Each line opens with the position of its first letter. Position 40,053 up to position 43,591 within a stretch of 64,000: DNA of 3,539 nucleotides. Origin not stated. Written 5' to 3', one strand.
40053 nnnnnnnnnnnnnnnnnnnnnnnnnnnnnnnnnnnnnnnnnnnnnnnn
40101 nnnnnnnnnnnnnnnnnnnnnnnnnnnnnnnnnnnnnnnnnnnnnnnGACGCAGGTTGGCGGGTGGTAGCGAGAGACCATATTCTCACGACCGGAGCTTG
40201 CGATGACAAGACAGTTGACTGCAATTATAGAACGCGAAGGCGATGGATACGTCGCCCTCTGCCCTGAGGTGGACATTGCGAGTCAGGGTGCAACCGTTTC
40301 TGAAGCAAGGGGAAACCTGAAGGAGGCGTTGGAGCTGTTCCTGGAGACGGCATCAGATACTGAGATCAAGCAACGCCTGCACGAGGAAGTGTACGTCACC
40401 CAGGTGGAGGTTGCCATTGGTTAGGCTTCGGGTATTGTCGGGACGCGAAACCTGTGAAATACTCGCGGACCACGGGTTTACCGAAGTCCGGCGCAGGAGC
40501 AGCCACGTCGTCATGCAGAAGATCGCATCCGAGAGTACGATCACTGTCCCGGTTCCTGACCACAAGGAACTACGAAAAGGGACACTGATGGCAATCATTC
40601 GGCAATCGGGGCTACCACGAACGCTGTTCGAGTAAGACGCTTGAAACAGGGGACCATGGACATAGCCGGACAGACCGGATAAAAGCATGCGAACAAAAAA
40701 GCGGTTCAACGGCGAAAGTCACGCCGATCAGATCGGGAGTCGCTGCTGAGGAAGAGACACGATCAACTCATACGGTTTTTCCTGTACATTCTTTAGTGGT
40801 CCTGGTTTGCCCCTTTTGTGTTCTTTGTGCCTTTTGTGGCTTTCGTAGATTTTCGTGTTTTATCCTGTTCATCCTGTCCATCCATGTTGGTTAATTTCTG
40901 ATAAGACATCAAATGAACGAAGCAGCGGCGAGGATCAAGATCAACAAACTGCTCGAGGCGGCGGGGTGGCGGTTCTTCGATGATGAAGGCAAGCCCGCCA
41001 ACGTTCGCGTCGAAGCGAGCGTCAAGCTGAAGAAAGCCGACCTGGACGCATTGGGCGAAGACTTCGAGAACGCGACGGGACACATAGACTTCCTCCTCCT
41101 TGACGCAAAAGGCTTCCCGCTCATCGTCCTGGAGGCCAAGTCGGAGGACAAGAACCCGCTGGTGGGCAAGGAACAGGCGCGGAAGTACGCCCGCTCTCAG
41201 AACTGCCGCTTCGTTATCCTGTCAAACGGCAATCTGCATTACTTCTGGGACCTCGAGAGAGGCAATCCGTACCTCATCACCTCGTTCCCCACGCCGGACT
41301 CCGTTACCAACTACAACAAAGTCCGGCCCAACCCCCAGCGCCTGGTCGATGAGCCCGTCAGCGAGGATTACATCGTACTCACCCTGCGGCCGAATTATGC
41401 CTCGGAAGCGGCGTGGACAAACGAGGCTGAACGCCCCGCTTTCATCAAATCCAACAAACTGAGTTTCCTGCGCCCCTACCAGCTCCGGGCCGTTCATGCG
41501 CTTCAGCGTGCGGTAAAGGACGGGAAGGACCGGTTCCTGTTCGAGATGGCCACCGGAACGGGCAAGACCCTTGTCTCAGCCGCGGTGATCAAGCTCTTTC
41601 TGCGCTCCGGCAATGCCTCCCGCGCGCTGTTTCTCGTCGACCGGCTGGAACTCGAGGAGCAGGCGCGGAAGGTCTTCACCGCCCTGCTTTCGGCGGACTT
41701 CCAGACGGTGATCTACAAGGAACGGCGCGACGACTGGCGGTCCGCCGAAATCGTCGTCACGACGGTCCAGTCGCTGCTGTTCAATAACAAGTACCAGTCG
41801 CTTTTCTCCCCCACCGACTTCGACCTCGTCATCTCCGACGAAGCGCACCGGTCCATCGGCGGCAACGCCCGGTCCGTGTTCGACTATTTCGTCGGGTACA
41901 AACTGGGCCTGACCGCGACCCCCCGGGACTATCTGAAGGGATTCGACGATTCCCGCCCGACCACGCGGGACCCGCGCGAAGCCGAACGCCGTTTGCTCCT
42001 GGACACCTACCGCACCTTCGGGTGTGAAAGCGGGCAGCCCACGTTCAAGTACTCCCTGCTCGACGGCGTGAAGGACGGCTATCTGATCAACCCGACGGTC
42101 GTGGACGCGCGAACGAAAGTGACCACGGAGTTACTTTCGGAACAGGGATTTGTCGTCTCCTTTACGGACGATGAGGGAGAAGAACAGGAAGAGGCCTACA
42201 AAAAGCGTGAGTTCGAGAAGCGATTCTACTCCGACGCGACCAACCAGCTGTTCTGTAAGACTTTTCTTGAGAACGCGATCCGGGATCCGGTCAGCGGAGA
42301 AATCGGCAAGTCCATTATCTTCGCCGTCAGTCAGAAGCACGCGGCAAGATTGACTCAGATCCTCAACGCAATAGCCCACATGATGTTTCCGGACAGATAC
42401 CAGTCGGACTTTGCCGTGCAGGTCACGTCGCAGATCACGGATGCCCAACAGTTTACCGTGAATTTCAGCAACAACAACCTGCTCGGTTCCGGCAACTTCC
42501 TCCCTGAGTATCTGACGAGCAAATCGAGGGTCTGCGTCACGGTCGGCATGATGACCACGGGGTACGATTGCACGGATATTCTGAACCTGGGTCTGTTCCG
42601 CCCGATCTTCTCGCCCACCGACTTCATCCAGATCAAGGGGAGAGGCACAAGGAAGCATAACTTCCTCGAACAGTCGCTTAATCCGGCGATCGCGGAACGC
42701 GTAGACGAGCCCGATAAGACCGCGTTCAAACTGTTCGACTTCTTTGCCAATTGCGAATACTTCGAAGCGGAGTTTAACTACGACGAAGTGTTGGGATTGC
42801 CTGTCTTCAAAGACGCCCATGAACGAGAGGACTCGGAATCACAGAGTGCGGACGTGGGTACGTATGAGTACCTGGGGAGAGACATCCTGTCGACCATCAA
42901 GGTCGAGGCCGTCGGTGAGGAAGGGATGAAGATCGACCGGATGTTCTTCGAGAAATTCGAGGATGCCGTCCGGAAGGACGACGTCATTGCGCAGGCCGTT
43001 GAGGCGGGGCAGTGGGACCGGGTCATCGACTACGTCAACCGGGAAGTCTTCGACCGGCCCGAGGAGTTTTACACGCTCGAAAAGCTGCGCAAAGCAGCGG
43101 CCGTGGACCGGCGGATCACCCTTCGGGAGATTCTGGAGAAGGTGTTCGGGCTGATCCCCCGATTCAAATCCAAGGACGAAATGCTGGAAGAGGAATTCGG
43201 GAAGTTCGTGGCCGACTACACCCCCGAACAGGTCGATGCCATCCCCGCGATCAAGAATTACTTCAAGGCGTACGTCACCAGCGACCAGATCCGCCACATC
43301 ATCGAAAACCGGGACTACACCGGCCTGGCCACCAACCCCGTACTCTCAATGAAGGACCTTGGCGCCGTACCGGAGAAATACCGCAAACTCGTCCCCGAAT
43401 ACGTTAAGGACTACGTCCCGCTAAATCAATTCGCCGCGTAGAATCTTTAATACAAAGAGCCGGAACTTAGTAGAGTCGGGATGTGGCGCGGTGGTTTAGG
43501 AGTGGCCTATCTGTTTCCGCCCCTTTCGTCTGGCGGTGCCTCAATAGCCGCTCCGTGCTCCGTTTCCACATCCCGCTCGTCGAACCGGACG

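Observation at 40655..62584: Island-restricted dispersed repeat with a 9-nt periodic core, placed at module boundaries and immediately upstream of defence genes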

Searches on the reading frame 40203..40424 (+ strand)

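Call 20: search_protein_families(library=pfam, proteins=[window:40203-40424:+], max_evalue=0.01)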
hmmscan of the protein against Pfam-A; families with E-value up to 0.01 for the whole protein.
window:40203-40424:+ (73 aa): 3 families
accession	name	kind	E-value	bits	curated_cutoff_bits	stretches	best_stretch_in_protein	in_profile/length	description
PF21748.3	UPF0150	-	0.0055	17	27.3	1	13-47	18-53/64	UPF0150-like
PF01813.22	ATP-synt_D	-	0.0059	16.9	25.7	1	24-67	112-155/196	ATP synthase subunit D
PF24113.1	DUF7387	-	0.0097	16.7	27.9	0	11-54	18-62/85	Family of unknown function (DUF7387)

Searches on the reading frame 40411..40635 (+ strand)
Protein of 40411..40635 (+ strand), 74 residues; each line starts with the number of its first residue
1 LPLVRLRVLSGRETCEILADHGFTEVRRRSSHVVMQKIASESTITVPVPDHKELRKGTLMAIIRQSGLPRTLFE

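Call 20: search_protein_families(library=pfam, proteins=[window:40411-40635:+], max_evalue=0.01)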
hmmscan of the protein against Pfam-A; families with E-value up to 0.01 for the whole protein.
window:40411-40635:+ (74 aa): 1 family
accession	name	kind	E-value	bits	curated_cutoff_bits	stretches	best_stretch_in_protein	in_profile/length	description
PF07927.17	HicA_toxin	-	1.3e-15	57.7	27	1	11-68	1-58/58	HicA toxin of bacterial toxin-antitoxin,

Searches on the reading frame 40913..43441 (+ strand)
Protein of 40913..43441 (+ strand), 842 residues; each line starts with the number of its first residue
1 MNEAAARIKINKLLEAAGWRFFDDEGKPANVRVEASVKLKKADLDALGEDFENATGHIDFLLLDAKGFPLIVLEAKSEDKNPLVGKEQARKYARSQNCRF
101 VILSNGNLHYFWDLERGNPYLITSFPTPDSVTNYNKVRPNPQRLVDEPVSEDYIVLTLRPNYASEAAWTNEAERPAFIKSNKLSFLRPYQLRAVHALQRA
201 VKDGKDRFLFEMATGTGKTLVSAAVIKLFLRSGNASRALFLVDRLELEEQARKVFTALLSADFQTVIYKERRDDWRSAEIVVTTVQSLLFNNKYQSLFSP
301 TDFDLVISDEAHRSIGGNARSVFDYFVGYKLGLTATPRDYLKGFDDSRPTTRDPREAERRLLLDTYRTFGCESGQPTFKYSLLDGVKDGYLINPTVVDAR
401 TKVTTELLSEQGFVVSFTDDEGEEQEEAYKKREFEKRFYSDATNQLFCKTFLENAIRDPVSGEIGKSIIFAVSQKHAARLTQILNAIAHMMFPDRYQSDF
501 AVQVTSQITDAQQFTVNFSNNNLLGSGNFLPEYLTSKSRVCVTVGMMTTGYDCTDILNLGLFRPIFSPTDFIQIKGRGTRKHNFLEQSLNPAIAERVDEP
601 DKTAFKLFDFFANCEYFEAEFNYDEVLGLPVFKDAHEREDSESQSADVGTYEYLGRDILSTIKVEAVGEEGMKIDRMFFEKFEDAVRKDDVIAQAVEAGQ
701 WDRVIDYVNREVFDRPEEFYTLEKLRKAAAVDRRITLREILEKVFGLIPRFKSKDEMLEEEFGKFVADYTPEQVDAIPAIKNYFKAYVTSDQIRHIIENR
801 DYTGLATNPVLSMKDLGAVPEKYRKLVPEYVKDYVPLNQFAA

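Call 20: search_protein_families(library=pfam, proteins=[window:40913-43441:+], max_evalue=0.01)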
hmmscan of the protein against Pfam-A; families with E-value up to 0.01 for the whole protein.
window:40913-43441:+ (842 aa): 5 families
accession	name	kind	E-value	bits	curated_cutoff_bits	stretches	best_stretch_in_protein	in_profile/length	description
PF04851.21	ResIII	-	3.2e-37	128.4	22.5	1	186-338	4-163/164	Type III restriction enzyme, res subunit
PF18766.7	SWI2_SNF2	-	1.5e-13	51.3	26.7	1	189-339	1-157/221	SWI2/SNF2 ATPase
PF00270.35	DEAD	-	1.8e-10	41.2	26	1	188-337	2-160/167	DEAD/DEAH box helicase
PF04313.20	HSDR_N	-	1.2e-07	32.2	25.1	1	53-117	123-195/198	Type I restriction enzyme R protein N terminus (HSDR_N)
PF13588.12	HSDR_N_2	-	2.5e-05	24.7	25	1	52-118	33-100/110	Type I restriction enzyme R protein N terminus (HSDR_N)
